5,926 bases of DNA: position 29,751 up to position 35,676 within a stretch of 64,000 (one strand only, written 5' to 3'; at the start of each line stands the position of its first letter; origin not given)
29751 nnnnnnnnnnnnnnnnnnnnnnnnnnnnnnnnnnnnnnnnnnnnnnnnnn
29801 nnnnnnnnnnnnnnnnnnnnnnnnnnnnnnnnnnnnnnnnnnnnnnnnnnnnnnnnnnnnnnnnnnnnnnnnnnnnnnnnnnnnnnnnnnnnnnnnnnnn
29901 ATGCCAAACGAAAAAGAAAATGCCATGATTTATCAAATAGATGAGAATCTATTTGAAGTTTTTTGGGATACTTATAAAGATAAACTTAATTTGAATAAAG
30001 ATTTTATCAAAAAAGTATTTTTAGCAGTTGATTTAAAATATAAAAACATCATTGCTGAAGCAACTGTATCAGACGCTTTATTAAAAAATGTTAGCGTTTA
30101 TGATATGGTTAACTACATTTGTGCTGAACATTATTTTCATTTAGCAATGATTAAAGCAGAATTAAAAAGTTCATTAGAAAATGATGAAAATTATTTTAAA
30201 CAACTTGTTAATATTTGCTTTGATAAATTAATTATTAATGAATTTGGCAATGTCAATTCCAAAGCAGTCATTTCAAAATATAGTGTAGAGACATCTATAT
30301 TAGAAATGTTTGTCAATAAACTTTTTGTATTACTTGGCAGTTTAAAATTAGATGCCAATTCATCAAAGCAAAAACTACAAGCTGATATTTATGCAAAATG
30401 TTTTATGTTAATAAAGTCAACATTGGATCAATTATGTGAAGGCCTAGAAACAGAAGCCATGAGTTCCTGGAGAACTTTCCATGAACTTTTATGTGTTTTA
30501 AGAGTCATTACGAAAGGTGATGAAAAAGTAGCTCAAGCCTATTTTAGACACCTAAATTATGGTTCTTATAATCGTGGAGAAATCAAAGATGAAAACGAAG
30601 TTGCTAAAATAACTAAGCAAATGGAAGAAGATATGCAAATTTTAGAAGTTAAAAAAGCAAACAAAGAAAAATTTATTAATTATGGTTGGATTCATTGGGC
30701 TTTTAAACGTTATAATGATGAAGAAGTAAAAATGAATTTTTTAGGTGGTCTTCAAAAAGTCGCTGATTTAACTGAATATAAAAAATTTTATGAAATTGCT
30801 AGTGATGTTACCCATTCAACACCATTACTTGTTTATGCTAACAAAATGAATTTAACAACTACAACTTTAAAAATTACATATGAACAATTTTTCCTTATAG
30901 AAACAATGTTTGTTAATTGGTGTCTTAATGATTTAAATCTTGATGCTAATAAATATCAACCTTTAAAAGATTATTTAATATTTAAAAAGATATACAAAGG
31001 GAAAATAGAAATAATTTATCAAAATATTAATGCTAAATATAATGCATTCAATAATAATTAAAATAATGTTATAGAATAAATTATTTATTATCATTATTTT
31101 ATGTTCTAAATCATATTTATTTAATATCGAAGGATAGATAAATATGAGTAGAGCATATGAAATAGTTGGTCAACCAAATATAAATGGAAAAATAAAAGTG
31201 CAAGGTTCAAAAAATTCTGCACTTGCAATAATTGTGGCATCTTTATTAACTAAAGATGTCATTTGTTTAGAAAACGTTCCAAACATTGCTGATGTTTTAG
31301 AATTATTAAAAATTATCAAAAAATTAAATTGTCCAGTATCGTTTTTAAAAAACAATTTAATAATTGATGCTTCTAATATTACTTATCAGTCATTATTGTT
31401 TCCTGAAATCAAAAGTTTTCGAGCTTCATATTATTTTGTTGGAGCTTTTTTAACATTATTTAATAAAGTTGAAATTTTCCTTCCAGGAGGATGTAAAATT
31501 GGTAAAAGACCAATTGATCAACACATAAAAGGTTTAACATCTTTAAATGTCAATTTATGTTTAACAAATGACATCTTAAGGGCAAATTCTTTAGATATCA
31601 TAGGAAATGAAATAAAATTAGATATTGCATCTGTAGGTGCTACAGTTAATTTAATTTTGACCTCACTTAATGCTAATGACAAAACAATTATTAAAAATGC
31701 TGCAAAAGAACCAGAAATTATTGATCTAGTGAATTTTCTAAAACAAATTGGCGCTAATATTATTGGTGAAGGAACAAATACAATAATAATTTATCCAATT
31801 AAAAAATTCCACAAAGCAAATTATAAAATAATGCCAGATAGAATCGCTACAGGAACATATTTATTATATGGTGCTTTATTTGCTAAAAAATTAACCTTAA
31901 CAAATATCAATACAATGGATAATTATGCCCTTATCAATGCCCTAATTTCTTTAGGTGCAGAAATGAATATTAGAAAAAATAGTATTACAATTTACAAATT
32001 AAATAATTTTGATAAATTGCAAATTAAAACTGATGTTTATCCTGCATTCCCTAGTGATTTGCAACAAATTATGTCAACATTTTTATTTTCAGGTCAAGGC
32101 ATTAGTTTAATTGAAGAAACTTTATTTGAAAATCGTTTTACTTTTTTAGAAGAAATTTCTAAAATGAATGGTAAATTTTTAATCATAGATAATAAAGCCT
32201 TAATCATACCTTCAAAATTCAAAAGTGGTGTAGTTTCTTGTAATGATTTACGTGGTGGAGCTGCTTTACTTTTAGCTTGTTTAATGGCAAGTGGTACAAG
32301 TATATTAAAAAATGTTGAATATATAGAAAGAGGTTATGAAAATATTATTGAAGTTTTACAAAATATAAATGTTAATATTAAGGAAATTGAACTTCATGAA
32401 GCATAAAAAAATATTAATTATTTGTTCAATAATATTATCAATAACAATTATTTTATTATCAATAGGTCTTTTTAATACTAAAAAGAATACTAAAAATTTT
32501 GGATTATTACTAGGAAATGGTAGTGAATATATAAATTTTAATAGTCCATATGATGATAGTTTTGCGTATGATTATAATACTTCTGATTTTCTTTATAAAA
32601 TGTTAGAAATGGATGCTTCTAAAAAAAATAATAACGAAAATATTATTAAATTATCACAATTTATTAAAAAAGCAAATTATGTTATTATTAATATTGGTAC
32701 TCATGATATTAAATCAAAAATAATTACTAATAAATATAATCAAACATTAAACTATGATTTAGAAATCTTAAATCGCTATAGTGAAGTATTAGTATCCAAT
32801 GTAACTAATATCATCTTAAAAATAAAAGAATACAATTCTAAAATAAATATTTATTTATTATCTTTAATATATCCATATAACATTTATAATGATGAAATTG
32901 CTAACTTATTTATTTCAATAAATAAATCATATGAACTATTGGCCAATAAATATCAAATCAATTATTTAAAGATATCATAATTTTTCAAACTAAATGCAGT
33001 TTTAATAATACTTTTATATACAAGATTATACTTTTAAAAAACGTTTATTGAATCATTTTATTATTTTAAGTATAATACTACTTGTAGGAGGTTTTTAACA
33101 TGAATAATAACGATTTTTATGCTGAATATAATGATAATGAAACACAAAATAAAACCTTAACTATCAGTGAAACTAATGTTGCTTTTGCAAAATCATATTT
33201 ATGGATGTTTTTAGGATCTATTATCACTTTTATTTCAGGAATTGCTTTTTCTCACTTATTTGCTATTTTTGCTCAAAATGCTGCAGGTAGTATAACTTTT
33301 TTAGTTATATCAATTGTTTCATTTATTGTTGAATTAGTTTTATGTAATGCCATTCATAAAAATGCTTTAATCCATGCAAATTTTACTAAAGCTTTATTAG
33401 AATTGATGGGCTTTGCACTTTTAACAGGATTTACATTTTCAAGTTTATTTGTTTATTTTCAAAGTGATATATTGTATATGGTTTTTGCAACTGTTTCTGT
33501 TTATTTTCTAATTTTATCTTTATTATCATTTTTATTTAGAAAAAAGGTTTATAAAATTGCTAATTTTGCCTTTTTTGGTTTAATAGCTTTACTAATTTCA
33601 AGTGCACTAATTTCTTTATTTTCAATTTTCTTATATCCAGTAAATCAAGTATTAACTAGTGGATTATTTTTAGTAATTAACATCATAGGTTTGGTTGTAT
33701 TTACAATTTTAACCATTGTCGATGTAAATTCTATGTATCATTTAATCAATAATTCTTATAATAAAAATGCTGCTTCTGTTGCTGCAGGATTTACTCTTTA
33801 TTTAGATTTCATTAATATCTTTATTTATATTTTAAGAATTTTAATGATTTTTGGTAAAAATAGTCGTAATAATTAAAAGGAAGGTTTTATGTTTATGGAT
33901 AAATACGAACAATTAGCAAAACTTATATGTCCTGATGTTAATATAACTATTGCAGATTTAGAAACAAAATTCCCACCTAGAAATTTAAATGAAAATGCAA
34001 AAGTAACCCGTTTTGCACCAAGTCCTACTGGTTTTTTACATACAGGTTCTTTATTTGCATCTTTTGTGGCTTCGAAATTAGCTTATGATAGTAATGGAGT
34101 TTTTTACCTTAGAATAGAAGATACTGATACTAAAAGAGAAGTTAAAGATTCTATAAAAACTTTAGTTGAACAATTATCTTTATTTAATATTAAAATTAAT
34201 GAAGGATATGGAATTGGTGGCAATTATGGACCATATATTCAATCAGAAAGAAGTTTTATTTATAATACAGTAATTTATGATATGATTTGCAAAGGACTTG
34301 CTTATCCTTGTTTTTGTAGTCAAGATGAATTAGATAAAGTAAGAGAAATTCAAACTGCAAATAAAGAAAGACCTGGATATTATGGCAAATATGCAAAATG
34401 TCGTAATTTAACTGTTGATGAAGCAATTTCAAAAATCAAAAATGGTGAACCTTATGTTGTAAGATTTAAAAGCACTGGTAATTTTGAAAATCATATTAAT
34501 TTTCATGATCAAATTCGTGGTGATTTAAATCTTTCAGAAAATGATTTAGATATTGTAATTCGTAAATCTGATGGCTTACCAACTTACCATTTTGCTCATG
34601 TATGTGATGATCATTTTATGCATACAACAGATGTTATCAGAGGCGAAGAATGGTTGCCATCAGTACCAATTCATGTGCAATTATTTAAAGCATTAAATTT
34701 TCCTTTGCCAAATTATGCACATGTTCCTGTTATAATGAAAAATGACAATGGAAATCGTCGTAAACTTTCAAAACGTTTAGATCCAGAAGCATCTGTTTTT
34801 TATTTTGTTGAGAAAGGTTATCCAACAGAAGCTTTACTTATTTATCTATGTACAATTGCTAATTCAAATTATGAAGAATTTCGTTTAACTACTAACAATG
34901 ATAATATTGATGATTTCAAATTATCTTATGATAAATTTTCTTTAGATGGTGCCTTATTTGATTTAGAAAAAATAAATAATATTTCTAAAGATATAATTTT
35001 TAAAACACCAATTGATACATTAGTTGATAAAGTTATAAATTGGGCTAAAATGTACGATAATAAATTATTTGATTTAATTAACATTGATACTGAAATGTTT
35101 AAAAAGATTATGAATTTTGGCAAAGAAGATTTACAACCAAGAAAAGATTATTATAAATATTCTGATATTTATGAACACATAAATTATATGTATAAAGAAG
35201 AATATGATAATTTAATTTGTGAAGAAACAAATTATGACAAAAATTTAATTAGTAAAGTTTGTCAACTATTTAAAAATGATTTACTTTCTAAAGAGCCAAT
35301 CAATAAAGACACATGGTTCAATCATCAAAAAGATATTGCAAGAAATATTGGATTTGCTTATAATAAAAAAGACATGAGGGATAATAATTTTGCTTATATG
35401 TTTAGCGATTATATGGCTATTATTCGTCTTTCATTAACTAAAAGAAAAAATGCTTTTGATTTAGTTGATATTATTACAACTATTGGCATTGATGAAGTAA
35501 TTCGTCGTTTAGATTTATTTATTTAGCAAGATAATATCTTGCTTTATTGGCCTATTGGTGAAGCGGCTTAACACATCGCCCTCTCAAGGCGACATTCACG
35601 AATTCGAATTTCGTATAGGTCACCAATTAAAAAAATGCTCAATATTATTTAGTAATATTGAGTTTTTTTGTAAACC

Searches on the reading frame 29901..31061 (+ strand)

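Call 59: search_protein_families(library=pfam, proteins=[window:29901-31061:+], max_evalue=0.00001)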
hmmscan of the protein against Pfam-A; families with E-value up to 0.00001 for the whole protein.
window:29901-31061:+ (386 aa): 1 family
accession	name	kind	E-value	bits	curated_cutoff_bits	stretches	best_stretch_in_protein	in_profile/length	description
PF18928.5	DUF5677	-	6e-15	56.1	27.1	1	163-308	7-152/166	Family of unknown function (DUF5677)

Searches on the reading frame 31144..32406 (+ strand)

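Call 59: search_protein_families(library=pfam, proteins=[window:31144-32406:+], max_evalue=0.00001)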
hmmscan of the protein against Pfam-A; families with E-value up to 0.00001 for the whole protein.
window:31144-32406:+ (420 aa): 1 family
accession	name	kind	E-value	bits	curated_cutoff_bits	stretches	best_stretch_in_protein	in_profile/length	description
PF00275.25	EPSP_synthase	-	3.5e-68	230.7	22.8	1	11-405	5-417/417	EPSP synthase (3-phosphoshikimate 1-carboxyvinyltransferase)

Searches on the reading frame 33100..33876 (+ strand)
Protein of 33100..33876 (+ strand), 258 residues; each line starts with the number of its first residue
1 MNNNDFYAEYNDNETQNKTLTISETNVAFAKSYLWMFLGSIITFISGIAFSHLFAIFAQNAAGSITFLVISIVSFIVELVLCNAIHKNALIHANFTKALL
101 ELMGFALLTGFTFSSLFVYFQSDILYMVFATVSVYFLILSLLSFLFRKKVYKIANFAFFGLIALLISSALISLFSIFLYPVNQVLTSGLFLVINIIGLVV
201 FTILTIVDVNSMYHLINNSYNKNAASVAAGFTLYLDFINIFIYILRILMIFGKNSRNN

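Call 59: search_protein_families(library=pfam, proteins=[window:33100-33876:+], max_evalue=0.00001)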
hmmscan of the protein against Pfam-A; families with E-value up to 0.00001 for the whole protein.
window:33100-33876:+ (258 aa): 1 family
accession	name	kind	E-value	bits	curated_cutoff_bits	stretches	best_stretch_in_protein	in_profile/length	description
PF01027.25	Bax1-I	-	3.6e-24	86.1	34.1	1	30-248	5-207/207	Inhibitor of apoptosis-promoting Bax1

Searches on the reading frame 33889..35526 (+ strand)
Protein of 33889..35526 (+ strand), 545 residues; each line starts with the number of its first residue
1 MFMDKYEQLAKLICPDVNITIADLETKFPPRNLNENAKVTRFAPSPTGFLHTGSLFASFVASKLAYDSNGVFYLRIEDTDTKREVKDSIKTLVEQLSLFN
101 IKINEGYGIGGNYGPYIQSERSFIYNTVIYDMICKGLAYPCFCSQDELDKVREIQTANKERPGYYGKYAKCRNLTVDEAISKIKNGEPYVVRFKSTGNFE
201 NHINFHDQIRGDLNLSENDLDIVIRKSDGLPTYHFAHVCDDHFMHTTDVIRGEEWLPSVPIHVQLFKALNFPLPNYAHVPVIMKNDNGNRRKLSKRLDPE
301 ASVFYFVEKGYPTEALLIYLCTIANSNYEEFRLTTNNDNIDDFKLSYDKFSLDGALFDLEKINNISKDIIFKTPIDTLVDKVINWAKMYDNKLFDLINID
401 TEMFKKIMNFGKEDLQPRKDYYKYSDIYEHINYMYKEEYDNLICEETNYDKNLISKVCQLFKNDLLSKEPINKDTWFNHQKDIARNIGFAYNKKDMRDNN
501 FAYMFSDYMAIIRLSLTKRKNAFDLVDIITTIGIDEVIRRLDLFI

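Call 59: search_protein_families(library=pfam, proteins=[window:33889-35526:+], max_evalue=0.00001)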
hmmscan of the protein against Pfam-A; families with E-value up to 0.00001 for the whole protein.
window:33889-35526:+ (545 aa): 1 family
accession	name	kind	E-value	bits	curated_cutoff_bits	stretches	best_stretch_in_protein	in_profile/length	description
PF00749.27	tRNA-synt_1c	-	3.1e-67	227.2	23.4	1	39-347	3-299/314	tRNA synthetases class I (E and Q), catalytic domain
